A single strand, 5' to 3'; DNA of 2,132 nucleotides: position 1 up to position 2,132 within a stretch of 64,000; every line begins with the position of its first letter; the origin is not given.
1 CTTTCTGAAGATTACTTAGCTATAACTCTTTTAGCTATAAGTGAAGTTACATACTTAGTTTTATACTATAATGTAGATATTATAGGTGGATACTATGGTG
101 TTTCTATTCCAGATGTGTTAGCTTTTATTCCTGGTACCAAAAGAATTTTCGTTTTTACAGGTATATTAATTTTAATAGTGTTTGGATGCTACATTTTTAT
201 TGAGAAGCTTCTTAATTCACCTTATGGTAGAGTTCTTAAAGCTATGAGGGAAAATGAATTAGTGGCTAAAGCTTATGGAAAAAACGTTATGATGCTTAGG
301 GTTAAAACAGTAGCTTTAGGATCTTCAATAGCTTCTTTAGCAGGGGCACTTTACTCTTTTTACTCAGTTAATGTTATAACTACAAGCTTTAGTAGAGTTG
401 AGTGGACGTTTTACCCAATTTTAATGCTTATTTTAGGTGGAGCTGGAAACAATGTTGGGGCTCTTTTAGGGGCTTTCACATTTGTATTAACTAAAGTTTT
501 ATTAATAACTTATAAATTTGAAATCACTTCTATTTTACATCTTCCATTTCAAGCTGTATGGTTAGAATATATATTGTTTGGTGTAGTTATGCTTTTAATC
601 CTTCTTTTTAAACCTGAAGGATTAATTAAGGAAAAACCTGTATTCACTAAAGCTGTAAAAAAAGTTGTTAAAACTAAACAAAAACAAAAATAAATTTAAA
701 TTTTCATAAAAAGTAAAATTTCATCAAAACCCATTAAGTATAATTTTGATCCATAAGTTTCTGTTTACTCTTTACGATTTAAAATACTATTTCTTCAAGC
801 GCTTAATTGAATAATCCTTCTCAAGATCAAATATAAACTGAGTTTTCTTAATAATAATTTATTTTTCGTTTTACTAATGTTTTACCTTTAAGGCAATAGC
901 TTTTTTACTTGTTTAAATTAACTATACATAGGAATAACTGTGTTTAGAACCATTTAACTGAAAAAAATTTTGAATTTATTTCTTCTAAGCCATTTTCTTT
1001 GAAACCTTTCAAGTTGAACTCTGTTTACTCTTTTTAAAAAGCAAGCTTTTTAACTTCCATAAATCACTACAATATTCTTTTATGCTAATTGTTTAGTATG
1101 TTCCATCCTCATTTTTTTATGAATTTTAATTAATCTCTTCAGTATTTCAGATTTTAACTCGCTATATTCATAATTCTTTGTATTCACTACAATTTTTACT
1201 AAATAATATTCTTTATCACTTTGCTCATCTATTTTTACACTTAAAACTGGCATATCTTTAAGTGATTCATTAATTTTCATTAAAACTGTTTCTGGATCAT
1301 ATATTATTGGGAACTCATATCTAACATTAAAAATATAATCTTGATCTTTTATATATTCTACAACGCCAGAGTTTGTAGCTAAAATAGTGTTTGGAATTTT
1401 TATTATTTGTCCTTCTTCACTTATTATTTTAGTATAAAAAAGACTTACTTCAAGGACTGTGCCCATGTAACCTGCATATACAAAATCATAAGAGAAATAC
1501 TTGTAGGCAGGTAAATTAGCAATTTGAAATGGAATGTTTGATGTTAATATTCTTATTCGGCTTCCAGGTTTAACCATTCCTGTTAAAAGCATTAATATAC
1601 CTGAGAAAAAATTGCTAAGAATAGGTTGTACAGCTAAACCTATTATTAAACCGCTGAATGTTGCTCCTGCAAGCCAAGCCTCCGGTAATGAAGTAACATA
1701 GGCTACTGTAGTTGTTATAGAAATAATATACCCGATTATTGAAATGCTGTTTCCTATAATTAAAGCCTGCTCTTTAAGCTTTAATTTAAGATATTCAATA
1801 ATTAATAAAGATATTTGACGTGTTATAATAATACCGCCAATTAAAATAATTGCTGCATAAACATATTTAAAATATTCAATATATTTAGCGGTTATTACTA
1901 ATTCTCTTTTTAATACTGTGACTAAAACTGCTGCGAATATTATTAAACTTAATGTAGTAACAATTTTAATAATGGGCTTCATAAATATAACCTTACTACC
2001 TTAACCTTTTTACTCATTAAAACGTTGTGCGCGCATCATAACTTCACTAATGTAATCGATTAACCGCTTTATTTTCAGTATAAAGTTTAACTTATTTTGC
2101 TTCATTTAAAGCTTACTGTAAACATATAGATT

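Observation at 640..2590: About 400-bp segmental duplication (LivM tail plus cupin) bracketing the MscS gene, with reciprocal decay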

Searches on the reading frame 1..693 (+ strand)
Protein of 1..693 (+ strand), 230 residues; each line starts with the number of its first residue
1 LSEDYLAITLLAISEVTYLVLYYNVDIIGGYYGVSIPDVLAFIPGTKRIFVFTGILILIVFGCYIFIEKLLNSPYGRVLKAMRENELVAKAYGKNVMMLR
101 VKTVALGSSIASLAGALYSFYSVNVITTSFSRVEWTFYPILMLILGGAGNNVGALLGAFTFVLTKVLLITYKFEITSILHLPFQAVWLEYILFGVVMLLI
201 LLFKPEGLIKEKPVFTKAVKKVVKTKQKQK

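Call 7: search_protein_families(library=pfam, proteins=[window:1-693:+], max_evalue=0.01)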
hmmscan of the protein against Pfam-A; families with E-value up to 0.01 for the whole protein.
window:1-693:+ (230 aa): 1 family
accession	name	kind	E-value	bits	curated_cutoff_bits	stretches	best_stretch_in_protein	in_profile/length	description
PF02653.21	BPD_transp_2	-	6.4e-37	127.6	26.8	1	2-201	81-269/269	Branched-chain amino acid transport system / permease component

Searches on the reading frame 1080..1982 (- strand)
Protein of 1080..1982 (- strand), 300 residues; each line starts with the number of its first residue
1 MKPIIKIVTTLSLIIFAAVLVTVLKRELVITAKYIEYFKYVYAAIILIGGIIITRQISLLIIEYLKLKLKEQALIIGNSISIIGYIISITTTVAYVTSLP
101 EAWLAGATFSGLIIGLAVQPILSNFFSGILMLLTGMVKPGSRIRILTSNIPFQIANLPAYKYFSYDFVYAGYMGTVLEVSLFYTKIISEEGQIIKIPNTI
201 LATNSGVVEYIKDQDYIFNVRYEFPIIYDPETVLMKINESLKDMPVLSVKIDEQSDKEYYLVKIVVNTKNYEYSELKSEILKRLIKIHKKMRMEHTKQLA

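Call 7: search_protein_families(library=pfam, proteins=[window:1080-1982:-], max_evalue=0.01)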
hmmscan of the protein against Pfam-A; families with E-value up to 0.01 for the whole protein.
window:1080-1982:- (300 aa): 1 family
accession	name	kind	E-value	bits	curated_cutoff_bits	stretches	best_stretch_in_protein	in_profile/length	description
PF00924.24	MS_channel_2nd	-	1.4e-08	35.1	20.2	1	121-204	2-61/68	Mechanosensitive ion channel, beta-domain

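Call 10: find_encoding_contigs(protein=window:1080-1982:-, flank=6000, max_places=10)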
Protein window:1080-1982:- (300 aa): 8 contigs read that carry it; 4 places shown.
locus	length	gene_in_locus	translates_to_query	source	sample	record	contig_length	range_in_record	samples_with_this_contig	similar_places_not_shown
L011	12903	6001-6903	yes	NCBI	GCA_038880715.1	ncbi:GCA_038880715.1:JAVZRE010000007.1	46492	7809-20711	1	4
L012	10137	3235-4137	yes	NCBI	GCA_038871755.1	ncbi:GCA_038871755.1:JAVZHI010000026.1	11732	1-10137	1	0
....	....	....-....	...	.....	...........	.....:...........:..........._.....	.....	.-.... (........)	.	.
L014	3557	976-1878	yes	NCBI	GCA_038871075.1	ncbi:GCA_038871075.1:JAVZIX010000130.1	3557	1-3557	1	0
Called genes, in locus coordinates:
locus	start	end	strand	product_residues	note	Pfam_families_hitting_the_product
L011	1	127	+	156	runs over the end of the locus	PF00293:NUDIX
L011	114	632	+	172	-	PF10050:DUF2284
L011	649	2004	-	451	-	PF00083:Sugar_tr, PF05977:MFS_3 (weak), PF07690:MFS_1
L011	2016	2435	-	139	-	PF01814:Hemerythrin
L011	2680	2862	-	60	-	PF09515:Thia_YuaJ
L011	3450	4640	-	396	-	PF00266:Aminotran_5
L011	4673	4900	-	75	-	PF01206:TusA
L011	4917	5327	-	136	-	PF02635:DsrE, PF13686:DrsE_2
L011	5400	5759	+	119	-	PF07883:Cupin_2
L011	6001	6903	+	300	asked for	PF00924:MS_channel_2nd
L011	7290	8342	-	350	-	PF02653:BPD_transp_2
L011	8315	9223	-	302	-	PF02653:BPD_transp_2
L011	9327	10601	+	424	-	PF13458:Peripla_BP_6, PF01094:ANF_receptor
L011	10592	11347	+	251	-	PF02463:SMC_N (faint), PF13175:AAA_15 (weak), PF13555:AAA_29 (weak), PF00005:ABC_tran, PF13304:AAA_21 (faint)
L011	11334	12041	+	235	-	PF13175:AAA_15 (weak), PF13476:AAA_23 (weak), PF13555:AAA_29 (weak), PF00005:ABC_tran, PF02463:SMC_N (weak), PF13304:AAA_21 (weak)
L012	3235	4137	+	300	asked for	PF00924:MS_channel_2nd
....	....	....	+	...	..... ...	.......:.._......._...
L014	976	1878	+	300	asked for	PF00924:MS_channel_2nd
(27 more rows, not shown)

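Call 28: find_homologous_proteins(query=window:1080-1982:-, max_evalue=1e-40)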
Query window:1080-1982:- (300 aa): 110 proteins with E <= 1e-40 among 2351 candidates.
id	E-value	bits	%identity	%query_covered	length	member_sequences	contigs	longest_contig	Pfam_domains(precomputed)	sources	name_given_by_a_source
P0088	5.8e-181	618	100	100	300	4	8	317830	PF00924.25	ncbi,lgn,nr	ncbi:MAG: mechanosensitive ion channel family protein [Candidatus Bathyarchaeia archaeon]|nr:mechano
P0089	1.5e-146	505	79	99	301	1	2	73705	PF00924.25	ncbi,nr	ncbi:mechanosensitive ion channel family protein [Candidatus Bathyarchaeota archaeon]|nr:mechanosens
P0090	2.5e-125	435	69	96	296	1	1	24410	PF00924.25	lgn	-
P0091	2.2e-121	423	69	96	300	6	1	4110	PF00924.25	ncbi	-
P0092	5.5e-118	411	67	90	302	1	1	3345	PF00924.25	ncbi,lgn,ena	-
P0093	2.8e-117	409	68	89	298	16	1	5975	PF00924.25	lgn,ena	-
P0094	5.9e-96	339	56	97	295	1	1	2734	PF00924.25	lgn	-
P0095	3.2e-90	320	49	99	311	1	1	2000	PF00924.25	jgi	jgi:small-conductance mechanosensitive channel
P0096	2.4e-88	314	48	99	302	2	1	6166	PF00924.25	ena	-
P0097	2.6e-88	314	50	89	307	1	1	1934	PF00924.25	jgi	jgi:small-conductance mechanosensitive channel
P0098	2.9e-88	314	49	99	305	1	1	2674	PF00924.25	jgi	jgi:small-conductance mechanosensitive channel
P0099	7.1e-88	313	48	98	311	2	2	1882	PF21088.3,PF00924.25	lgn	-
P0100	9.7e-88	312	48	99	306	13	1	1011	PF00924.25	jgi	jgi:small-conductance mechanosensitive channel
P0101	1.2e-87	312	53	86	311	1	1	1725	PF21088.3,PF00924.25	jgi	jgi:small-conductance mechanosensitive channel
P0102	1.6e-87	311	49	98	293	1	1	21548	PF00924.25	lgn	-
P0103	3.7e-87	310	53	87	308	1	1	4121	PF00924.25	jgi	jgi:small-conductance mechanosensitive channel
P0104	5.0e-87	310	53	86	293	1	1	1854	PF21088.3,PF00924.25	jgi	jgi:small-conductance mechanosensitive channel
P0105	5.4e-87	310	53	86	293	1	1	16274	PF21088.3,PF00924.25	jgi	-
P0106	6.6e-87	309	49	98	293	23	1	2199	PF21088.3,PF00924.25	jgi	jgi:small-conductance mechanosensitive channel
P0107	7.4e-87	309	49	98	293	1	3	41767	PF21088.3,PF00924.25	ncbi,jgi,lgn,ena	jgi:small-conductance mechanosensitive channel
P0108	7.9e-87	309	53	86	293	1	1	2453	PF21088.3,PF00924.25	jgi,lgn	jgi:small-conductance mechanosensitive channel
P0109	8.7e-87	309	55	86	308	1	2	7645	PF00924.25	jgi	jgi:small-conductance mechanosensitive channel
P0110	1.3e-86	309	47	100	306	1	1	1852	PF00924.25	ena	-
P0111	1.4e-86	308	52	86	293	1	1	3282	PF21088.3,PF00924.25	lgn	-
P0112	1.5e-86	308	53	86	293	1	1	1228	PF21088.3,PF00924.25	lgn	-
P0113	1.7e-86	308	50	95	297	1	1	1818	PF00924.25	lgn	-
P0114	2.2e-86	308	53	89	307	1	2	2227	PF00924.25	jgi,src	-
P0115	2.3e-86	308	50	100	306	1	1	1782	PF00924.25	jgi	jgi:small-conductance mechanosensitive channel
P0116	3.1e-86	307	49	99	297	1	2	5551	PF00924.25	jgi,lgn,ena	-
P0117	3.7e-86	307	49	99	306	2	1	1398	PF00924.25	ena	-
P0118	5.3e-86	307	48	99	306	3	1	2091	PF00924.25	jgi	jgi:small-conductance mechanosensitive channel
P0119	5.7e-86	306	48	97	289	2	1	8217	PF00924.25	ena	-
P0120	6.6e-86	306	48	99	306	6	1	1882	PF00924.25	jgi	jgi:small-conductance mechanosensitive channel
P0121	9.3e-86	306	47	98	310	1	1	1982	PF00924.25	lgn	-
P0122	1.1e-85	305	48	99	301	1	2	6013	PF00924.25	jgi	-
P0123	1.1e-85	305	47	100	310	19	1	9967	PF00924.25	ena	-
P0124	1.4e-85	305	48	96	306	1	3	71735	PF00924.25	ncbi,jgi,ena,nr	ncbi:MAG TPA: mechanosensitive ion channel domain-containing protein [Nitrososphaerales archaeon]|nr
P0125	1.4e-85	305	46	100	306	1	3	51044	PF00924.25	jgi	-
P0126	1.4e-85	305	47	99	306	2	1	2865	PF00924.25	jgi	-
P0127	2.2e-85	305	49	96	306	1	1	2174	PF00924.25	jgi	jgi:small conductance mechanosensitive channel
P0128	6.4e-85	303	48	99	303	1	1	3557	PF00924.25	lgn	-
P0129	8.0e-85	303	47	99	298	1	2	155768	PF00924.25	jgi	-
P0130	8.1e-85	303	48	99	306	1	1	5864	PF00924.25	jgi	jgi:small-conductance mechanosensitive channel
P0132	1.3e-84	302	48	96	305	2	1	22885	PF00924.25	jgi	jgi:small-conductance mechanosensitive channel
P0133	1.2e-83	299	48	98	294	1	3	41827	PF00924.25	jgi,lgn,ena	jgi:small-conductance mechanosensitive channel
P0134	2.9e-83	298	53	86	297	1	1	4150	PF00924.25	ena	-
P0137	5.1e-83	297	51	86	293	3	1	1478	PF21088.3,PF00924.25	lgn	-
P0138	7.0e-83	296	46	99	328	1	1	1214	PF00924.25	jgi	jgi:small-conductance mechanosensitive channel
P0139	8.9e-83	296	46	97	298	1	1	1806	PF00924.25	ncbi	-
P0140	1.6e-82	295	50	85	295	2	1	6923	PF00924.25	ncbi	-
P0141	2.4e-82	295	52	85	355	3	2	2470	PF00924.25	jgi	-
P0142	4.1e-82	294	48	97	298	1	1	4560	PF00924.25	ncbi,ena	-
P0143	1.4e-81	292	47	95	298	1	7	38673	PF00924.25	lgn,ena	-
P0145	1.1e-80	289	47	99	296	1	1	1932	PF00924.25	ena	-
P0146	1.5e-80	289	46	99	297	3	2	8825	PF00924.25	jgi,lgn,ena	-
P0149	3.1e-80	288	47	89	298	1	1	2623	PF00924.25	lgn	-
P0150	3.2e-80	288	50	85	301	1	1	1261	PF00924.25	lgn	-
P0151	5.1e-80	287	48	89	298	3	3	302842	PF00924.25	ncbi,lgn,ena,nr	ncbi:MAG: mechanosensitive ion channel family protein [Nitrososphaerota archaeon]|nr:mechanosensitiv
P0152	5.3e-80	287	49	88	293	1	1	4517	PF00924.25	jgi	jgi:small-conductance mechanosensitive channel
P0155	1.8e-79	285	46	95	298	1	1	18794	PF00924.25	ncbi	-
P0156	2.9e-79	284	48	87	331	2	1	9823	PF00924.25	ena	-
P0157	3.1e-79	284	49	85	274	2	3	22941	PF00924.25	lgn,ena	-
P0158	5.1e-79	284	52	83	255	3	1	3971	PF00924.25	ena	-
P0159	7.4e-79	283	49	87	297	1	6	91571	PF21088.3,PF00924.25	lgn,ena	-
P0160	1.3e-78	282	47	94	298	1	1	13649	PF00924.25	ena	-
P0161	2.4e-78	281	49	85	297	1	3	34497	PF00924.25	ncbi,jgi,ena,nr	ncbi:MAG TPA: mechanosensitive ion channel family protein [Nitrososphaerales archaeon]|nr:mechanosen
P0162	5.7e-78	280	51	84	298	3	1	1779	PF00924.25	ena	-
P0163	1.4e-77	279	47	86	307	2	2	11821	PF00924.25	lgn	-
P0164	5.6e-77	277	47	95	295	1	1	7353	PF00924.25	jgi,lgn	jgi:small-conductance mechanosensitive channel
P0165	6.6e-77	277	48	87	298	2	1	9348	PF00924.25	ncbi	-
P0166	8.1e-77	276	50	85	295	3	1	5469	PF00924.25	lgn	-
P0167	1.7e-76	275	53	78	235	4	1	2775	PF21088.3,PF00924.25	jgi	jgi:small-conductance mechanosensitive channel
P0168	1.9e-76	275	44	96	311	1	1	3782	PF00924.25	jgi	jgi:small-conductance mechanosensitive channel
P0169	3.3e-76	274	45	87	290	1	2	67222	PF00924.25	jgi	jgi:small-conductance mechanosensitive channel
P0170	4.7e-76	274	46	95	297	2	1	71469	PF00924.25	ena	-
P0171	1.6e-75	272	47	87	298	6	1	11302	PF00924.25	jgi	-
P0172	3.0e-75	271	48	87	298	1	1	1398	PF00924.25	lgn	-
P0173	5.0e-75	271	47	87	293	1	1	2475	PF00924.25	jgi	jgi:small-conductance mechanosensitive channel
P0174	8.0e-73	263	48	84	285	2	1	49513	PF00924.25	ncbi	-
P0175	1.1e-69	253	55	69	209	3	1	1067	PF00924.25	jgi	jgi:small-conductance mechanosensitive channel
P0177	5.5e-59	218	47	84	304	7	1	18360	PF00924.25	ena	-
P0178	6.6e-59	218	48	79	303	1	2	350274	PF00924.25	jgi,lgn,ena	-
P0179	7.3e-59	218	48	79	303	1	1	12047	PF00924.25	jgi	jgi:small-conductance mechanosensitive channel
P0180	7.9e-59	217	48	79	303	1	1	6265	PF00924.25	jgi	jgi:small-conductance mechanosensitive channel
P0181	9.9e-59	217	47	79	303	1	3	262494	PF00924.25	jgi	jgi:small-conductance mechanosensitive channel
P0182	3.8e-58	215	47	79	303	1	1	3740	PF00924.25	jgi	jgi:small-conductance mechanosensitive channel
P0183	4.1e-58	215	47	79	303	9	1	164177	PF00924.25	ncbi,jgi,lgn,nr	ncbi:MAG: mechanosensitive ion channel family protein [Thaumarchaeota archaeon]|jgi:small-conductanc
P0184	9.1e-56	207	53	57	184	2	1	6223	PF00924.25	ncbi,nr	ncbi:MAG TPA: mechanosensitive ion channel family protein, partial [Nitrososphaerales archaeon]|nr:m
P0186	5.9e-53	198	51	63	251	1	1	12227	PF00924.25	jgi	-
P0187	2.1e-52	196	42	96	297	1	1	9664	PF00924.25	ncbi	ncbi:MAG: mechanosensitive ion channel family protein [Desulfurococcaceae archaeon]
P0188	5.0e-52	195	39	84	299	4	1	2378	PF00924.25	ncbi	ncbi:MAG: mechanosensitive ion channel family protein [Nitrososphaerales archaeon]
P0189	1.4e-51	194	39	92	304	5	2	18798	PF00924.25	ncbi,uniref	ncbi:mechanosensitive ion channel family protein [Infirmifilum uzonense]|uniref:mechanosensitive ion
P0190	3.5e-51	192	40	84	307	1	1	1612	PF00924.25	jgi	jgi:small conductance mechanosensitive channel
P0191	4.9e-50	189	41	87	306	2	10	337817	PF00924.25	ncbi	ncbi:MAG: mechanosensitive ion channel family protein [Ignisphaera sp.]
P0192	1.5e-49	187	40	89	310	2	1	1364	PF00924.25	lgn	-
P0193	1.8e-49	187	39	84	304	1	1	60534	PF00924.25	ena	-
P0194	2.4e-49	186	42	86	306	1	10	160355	PF00924.25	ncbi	ncbi:MAG: mechanosensitive ion channel family protein [Ignisphaera sp.]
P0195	1.7e-46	177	44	65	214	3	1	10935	PF00924.25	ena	-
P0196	3.8e-46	176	40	85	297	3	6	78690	PF00924.25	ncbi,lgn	ncbi:MAG: mechanosensitive ion channel family protein [Desulfurococcaceae archaeon]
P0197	2.6e-41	160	39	86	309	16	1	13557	PF00924.25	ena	-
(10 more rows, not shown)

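Call 29: find_encoding_contigs(protein=P0090, flank=9000, max_places=2)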
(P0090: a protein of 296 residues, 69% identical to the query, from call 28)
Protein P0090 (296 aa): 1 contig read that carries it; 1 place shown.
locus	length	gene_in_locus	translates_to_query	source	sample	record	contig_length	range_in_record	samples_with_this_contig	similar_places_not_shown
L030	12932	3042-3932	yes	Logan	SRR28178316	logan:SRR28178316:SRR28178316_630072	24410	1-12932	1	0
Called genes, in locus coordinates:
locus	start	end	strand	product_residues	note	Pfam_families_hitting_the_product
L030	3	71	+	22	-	?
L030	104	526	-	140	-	PF01951:Archease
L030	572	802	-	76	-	-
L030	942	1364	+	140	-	PF01873:eIF-5_eIF-2B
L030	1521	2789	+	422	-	PF00368:HMG-CoA_red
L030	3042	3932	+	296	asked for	PF00924:MS_channel_2nd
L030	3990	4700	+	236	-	PF05552:MS_channel_1st_1 (weak)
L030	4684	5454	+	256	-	PF08282:Hydrolase_3 (faint), PF02358:Trehalose_PPase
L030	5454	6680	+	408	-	PF13439:Glyco_transf_4, PF00534:Glycos_transf_1, PF13692:Glyco_trans_1_4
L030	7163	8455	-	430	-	PF01972:SDH_protease (weak), PF25145:NfeD1b_N, PF24961:NfeD_membrane, PF01957:NfeD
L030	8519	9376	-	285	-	PF01145:Band_7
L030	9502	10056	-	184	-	PF19620:DUF6125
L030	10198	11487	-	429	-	-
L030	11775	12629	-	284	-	PF01261:AP_endonuc_2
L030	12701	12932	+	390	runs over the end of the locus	PF22020:RlmL_1st, PF02926:THUMP, PF01170:UPF0020, PF09445:Methyltransf_15 (weak)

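Call 30: find_encoding_contigs(protein=P0093, flank=6000, max_places=2)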
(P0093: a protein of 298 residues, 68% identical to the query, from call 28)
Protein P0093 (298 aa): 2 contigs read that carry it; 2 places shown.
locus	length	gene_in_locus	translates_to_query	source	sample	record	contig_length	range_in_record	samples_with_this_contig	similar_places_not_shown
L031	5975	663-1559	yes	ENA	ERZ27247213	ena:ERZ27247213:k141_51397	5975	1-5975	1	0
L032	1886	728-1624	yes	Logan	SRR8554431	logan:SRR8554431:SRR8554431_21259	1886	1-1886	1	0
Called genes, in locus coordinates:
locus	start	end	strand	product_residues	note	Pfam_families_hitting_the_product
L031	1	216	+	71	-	?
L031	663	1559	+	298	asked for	PF00924:MS_channel_2nd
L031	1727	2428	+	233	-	PF05552:MS_channel_1st_1 (weak)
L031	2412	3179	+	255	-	PF05116:S6PP (faint), PF08282:Hydrolase_3 (weak)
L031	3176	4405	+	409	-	PF13439:Glyco_transf_4, PF00534:Glycos_transf_1, PF13692:Glyco_trans_1_4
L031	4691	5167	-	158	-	-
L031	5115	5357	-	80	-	PF18929:DUF5678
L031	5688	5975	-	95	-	?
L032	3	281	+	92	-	?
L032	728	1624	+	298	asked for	PF00924:MS_channel_2nd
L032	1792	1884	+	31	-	?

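Call 31: find_encoding_contigs(protein=P0091, flank=6000, max_places=2)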
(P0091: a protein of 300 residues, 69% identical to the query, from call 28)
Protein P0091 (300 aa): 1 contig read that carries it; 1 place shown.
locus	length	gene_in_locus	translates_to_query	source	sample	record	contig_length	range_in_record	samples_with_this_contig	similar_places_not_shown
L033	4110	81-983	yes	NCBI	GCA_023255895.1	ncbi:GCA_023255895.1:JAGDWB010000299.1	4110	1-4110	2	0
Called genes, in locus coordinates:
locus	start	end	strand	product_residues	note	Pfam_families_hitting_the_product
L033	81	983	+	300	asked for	PF00924:MS_channel_2nd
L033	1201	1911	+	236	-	PF05552:MS_channel_1st_1 (faint)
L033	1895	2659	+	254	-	PF08282:Hydrolase_3 (weak), PF02358:Trehalose_PPase, PF05116:S6PP (weak)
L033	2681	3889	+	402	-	PF13439:Glyco_transf_4, PF00534:Glycos_transf_1, PF13692:Glyco_trans_1_4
